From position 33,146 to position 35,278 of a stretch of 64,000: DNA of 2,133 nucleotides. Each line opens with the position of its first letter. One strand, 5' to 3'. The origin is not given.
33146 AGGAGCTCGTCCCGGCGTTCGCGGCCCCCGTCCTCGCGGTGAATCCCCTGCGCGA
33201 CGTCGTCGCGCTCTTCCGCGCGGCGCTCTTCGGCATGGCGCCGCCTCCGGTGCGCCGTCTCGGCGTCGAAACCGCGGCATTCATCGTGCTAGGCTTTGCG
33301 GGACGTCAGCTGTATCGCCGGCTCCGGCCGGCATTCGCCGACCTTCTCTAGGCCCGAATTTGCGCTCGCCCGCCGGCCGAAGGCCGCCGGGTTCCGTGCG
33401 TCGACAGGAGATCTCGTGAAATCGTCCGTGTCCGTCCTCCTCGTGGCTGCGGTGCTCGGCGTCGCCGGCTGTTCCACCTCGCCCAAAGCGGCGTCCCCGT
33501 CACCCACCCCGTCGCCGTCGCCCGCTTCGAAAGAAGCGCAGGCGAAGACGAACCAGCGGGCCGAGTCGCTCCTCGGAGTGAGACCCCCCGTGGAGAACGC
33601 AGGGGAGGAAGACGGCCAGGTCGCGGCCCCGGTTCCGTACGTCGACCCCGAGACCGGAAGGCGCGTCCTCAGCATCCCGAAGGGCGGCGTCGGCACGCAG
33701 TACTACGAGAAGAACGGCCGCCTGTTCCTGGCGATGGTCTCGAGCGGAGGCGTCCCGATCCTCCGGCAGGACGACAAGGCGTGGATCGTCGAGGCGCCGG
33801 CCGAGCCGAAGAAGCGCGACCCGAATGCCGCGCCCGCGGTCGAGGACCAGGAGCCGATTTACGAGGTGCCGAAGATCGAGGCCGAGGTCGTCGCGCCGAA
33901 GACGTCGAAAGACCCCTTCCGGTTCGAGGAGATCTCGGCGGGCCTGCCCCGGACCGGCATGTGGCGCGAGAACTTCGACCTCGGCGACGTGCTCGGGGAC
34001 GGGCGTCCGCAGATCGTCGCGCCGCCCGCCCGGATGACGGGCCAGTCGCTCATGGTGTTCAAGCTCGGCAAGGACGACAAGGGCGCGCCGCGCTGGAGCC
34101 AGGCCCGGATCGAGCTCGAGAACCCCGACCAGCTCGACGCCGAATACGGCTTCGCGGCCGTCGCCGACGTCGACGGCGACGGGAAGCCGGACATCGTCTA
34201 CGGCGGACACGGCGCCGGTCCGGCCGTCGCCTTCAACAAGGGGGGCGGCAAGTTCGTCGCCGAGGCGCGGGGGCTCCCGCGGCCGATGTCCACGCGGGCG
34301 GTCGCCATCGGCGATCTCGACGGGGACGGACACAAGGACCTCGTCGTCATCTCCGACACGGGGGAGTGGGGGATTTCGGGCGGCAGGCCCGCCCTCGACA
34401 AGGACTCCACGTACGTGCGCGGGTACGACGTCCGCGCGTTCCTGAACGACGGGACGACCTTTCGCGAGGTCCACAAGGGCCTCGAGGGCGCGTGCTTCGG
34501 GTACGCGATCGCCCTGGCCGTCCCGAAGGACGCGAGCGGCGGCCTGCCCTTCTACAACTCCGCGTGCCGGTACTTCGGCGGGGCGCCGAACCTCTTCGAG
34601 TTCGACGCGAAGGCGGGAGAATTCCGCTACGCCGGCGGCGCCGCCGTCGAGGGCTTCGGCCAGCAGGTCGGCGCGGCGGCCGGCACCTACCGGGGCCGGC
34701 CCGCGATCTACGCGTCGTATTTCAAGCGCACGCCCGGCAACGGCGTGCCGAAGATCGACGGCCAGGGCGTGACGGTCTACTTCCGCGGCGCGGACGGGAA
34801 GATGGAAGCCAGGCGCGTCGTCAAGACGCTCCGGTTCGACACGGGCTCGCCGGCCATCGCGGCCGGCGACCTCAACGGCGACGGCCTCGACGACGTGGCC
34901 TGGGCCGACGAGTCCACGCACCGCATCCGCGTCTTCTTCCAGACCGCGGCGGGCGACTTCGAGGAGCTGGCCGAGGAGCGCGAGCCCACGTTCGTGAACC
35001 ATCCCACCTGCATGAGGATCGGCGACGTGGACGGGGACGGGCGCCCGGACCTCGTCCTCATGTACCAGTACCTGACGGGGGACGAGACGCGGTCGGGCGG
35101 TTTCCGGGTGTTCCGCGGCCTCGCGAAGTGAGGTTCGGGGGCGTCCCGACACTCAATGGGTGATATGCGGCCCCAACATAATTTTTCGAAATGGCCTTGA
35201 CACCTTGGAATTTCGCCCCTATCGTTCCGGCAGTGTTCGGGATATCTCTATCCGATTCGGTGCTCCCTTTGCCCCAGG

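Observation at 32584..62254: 30-kb cell-surface island: wzm and wzt split by three secreted-protein genes, then a dense glycosylation toolkit ending in two GT-C-like membrane proteins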

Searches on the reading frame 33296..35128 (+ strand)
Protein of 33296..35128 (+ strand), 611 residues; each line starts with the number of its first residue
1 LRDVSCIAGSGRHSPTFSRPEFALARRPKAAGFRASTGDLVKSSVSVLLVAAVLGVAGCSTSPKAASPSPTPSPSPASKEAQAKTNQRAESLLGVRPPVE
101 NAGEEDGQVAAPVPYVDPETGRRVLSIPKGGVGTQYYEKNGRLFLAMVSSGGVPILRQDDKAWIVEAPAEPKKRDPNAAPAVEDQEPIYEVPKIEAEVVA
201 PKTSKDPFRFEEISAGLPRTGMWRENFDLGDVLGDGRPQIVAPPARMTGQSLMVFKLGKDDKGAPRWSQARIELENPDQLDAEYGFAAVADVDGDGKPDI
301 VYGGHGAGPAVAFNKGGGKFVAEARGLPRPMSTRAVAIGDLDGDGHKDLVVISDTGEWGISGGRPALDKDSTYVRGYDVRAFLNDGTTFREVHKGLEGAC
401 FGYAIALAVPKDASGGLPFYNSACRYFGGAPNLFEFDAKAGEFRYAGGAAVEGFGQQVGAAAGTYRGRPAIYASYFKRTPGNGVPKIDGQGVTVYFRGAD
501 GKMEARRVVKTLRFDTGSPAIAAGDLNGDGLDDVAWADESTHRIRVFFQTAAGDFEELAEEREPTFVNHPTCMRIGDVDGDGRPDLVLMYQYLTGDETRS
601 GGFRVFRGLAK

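Call 8: search_protein_families(library=pfam, proteins=[window:33296-35128:+], max_evalue=0.01)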
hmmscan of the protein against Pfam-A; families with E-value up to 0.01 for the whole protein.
window:33296-35128:+ (611 aa): 5 families
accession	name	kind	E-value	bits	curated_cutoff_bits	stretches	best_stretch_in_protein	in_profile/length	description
PF13517.12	FG-GAP_3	-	3e-30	105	26.9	3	291-351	1-61/61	FG-GAP-like repeat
PF01839.29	FG-GAP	-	3e-18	65.7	22.1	3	520-537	4-21/37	FG-GAP repeat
PF16743.10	PliI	-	0.00017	21.7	27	0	325-354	51-80/123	Periplasmic lysozyme inhibitor of I-type lysozyme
PF21348.3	RGL11_C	-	0.0029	16.9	27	0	287-304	238-255/490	Rhamnogalacturonan lyase family 11, C-terminal domain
PF12256.14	TcdB_toxin_midN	-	0.0061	16.3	24.8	0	569-590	26-47/181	Insecticide toxin TcdB middle/N-terminal region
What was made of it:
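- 33416..35131 (+): FG-GAP repeat lipoprotein with a Pro/Ser/Thr linker after the lipobox. FG-GAP_3, E 3e-30 (call 8).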

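Call 12: search_protein_families(library=ncbifam, proteins=[window:33296-35128:+], max_evalue=0.01)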
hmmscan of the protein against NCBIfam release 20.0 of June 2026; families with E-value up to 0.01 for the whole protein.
window:33296-35128:+ (611 aa): 1 family
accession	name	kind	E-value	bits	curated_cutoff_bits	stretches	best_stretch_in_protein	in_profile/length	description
NF047539.1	XAC2610_fam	domain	1.9e-05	25.1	35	0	337-357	2-22/89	XAC2610-related protein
